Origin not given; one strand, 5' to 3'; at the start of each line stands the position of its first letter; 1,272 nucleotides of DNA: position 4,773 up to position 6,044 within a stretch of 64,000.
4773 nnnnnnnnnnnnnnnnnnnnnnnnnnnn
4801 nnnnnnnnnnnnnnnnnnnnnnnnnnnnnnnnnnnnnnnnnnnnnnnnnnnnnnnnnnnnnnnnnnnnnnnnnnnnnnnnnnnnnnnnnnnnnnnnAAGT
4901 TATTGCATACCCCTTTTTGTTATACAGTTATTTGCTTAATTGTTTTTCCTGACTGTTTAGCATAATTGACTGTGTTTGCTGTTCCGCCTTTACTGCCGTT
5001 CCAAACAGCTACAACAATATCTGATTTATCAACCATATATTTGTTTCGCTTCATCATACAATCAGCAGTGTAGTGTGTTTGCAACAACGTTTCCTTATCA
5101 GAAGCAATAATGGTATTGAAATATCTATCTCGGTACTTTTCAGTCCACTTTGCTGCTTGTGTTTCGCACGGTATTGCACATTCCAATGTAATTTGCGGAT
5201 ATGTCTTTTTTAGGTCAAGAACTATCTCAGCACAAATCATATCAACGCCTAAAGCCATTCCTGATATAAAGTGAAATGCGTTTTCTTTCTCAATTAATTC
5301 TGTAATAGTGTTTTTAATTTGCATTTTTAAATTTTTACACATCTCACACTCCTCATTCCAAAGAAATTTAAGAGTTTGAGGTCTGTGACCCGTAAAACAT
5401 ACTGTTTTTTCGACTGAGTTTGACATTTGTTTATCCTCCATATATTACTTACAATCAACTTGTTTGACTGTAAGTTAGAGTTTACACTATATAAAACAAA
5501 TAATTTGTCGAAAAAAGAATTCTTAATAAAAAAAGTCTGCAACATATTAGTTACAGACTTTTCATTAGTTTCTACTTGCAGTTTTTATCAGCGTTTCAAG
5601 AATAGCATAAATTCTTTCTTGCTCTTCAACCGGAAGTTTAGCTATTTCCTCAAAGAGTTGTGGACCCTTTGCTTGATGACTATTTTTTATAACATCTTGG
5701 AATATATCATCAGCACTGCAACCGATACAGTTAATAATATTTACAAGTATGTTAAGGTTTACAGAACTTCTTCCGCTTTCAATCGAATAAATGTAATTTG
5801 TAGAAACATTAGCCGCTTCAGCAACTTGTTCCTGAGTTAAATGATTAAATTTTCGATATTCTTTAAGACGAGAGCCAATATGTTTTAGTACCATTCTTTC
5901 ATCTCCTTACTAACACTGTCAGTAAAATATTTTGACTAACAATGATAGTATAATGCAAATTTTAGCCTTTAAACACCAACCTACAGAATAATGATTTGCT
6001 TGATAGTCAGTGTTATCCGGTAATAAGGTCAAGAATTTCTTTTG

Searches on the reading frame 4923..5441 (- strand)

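Call 13: search_protein_families(library=pfam, proteins=[window:4923-5441:-], max_evalue=0.01)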
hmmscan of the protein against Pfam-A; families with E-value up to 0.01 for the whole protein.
window:4923-5441:- (173 aa): 2 families
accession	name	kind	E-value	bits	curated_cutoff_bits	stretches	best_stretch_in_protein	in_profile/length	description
PF06908.16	YpsA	-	5.6e-26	92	27.7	1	14-172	1-164/168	YspA SLOG family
PF02481.21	DNA_processg_A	-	2.4e-09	37.1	29.6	1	43-169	64-185/212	DNA recombination-mediator protein A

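Call 14: search_protein_families(library=ncbifam, proteins=[window:4923-5441:-], max_evalue=0.01)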
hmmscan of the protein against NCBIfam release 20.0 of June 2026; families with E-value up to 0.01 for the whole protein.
window:4923-5441:- (173 aa): 2 families
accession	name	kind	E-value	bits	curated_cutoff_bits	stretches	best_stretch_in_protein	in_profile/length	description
NF010181.0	PRK13660.1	equivalog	1.3e-16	61.1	165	1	12-156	2-146/182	hypothetical protein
TIGR00732.1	dprA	equivalog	2.5e-07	30.1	191.15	1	43-168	63-184/220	DNA-processing protein DprA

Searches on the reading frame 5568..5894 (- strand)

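Call 18: search_protein_families(library=pfam, proteins=[window:5568-5894:-], max_evalue=0.001)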
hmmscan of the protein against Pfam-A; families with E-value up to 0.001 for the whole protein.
window:5568-5894:- (109 aa): 5 families
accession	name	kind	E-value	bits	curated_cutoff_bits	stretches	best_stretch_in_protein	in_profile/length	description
PF01381.28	HTH_3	-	9.5e-12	45.2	23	1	10-63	1-54/55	Helix-turn-helix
PF12844.13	HTH_19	-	4.8e-09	36.4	30.2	1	7-66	1-60/64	Helix-turn-helix domain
PF13560.12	HTH_31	-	8.8e-09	36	27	1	6-62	2-59/64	Helix-turn-helix domain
PF13443.12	HTH_26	-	0.00059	20.5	22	1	9-66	1-59/63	Cro/C1-type HTH DNA-binding domain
PF13413.12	HTH_25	-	0.00063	19.9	24.6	1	9-43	1-35/62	Helix-turn-helix domain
